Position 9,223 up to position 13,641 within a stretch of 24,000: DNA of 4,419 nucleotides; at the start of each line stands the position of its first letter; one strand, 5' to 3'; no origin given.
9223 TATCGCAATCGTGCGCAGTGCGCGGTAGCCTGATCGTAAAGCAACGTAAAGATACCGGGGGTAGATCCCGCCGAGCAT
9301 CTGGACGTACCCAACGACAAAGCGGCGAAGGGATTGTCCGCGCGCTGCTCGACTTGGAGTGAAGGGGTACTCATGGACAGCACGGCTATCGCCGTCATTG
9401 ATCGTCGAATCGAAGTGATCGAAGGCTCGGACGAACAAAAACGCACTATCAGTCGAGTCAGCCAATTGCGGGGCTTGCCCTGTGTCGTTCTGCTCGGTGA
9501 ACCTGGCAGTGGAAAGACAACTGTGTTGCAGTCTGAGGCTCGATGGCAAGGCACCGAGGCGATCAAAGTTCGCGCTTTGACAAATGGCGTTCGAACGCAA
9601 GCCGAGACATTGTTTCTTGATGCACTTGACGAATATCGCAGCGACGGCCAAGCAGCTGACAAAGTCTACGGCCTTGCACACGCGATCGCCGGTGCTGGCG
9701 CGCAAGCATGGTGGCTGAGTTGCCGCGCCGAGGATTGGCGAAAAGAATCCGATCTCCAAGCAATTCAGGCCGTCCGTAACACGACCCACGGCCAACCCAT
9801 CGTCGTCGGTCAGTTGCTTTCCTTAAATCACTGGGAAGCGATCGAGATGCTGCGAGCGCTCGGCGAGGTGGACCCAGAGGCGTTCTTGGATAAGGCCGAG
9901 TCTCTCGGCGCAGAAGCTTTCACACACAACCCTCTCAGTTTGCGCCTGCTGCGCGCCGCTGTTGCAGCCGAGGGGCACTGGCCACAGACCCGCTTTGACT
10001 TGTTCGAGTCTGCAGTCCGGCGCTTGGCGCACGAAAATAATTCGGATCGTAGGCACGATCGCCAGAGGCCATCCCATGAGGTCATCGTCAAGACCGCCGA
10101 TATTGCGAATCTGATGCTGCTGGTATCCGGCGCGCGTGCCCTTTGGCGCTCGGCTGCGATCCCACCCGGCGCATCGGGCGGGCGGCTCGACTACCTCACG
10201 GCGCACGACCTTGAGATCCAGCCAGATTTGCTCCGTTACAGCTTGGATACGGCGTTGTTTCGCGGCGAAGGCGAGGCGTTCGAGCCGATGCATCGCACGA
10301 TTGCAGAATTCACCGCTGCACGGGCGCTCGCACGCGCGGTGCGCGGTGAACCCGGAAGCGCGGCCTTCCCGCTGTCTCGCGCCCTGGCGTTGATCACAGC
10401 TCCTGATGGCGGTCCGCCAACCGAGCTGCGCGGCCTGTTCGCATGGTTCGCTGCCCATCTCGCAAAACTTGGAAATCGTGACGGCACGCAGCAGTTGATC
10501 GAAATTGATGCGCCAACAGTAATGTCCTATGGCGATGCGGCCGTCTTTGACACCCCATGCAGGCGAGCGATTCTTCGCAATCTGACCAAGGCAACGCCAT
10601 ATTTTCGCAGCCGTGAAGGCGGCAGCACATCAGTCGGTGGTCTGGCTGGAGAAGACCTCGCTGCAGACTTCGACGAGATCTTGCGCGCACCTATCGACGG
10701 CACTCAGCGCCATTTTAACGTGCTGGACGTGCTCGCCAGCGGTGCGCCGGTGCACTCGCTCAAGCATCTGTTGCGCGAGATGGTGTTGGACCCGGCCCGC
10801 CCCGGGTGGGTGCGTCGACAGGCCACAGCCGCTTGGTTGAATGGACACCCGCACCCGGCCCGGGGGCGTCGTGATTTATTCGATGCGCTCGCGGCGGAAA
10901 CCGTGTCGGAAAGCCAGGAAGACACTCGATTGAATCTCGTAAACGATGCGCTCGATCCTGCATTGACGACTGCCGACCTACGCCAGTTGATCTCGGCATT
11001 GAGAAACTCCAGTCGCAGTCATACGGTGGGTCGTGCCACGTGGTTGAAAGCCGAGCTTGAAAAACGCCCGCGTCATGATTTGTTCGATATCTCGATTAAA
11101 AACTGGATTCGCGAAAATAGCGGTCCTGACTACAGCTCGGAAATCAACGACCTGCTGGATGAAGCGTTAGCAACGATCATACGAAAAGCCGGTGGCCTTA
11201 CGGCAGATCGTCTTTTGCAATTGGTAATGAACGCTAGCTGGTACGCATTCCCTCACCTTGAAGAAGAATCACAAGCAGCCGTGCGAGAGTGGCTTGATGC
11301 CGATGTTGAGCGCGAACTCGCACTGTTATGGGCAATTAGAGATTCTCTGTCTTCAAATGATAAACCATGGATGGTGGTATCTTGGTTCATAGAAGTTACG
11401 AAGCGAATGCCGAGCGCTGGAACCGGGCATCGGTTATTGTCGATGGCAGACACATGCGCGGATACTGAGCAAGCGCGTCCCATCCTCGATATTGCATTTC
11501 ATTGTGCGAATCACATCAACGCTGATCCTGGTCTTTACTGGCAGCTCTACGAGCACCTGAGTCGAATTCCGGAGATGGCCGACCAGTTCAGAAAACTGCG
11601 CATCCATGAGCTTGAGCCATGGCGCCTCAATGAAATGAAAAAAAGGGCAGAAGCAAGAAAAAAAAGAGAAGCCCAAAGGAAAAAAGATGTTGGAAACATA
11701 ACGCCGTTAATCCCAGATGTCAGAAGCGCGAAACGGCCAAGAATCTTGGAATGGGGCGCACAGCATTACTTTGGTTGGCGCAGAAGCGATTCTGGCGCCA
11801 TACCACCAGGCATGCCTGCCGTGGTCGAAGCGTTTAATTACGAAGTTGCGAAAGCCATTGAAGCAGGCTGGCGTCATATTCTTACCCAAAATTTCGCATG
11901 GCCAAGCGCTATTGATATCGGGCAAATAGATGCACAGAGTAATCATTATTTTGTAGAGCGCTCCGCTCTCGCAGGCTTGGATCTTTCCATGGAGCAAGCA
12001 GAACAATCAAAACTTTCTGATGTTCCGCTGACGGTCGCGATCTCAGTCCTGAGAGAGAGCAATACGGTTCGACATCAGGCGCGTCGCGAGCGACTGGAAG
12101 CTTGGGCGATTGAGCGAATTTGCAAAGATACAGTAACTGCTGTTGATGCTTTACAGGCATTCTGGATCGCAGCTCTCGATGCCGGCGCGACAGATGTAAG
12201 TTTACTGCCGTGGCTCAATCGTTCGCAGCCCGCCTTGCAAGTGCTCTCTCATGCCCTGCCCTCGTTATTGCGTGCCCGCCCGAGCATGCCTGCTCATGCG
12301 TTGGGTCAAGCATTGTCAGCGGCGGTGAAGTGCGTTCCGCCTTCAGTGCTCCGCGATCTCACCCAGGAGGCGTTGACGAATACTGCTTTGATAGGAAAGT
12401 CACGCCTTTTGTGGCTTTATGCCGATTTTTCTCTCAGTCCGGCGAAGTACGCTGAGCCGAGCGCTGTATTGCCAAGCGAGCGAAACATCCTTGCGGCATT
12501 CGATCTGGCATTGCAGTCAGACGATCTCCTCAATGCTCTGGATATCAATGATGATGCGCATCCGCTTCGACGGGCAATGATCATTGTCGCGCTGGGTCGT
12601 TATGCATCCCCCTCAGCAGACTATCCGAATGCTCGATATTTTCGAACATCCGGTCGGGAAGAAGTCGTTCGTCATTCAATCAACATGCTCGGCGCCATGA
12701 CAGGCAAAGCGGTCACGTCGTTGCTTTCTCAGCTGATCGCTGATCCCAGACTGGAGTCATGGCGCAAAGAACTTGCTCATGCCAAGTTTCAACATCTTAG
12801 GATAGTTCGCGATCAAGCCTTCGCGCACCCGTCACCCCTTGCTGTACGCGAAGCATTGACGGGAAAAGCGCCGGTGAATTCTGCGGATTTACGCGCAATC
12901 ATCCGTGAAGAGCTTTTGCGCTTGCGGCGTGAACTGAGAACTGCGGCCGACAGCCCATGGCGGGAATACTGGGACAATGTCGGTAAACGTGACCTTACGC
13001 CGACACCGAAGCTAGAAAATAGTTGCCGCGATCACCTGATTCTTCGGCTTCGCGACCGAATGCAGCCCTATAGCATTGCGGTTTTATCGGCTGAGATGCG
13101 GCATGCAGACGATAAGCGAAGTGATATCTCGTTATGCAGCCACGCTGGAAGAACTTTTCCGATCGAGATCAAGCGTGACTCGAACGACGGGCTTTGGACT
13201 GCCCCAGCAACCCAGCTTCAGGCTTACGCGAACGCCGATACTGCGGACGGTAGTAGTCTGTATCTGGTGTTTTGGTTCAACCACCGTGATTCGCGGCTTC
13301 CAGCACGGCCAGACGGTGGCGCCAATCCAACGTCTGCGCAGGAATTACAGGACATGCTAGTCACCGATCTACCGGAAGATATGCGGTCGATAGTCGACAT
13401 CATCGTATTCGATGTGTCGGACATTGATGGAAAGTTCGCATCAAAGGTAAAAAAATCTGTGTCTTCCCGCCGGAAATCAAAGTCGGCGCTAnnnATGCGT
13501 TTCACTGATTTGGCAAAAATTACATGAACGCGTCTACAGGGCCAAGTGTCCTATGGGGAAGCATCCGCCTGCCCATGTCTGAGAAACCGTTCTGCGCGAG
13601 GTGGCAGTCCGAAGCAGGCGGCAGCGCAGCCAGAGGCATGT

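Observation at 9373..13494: Giant STAND/NACHT-like NTPase fused to a C-terminal RecB/Cas4-like nuclease: candidate single-gene defence system with an effector-last architecture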

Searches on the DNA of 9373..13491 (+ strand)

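Call 69: search_dna_similar(query=L017:5998-9990:+, collection=ecoli_genomes, mode=distant, max_rows=10)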
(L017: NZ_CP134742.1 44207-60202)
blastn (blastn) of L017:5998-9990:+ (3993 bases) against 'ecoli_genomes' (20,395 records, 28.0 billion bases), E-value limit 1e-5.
No match.
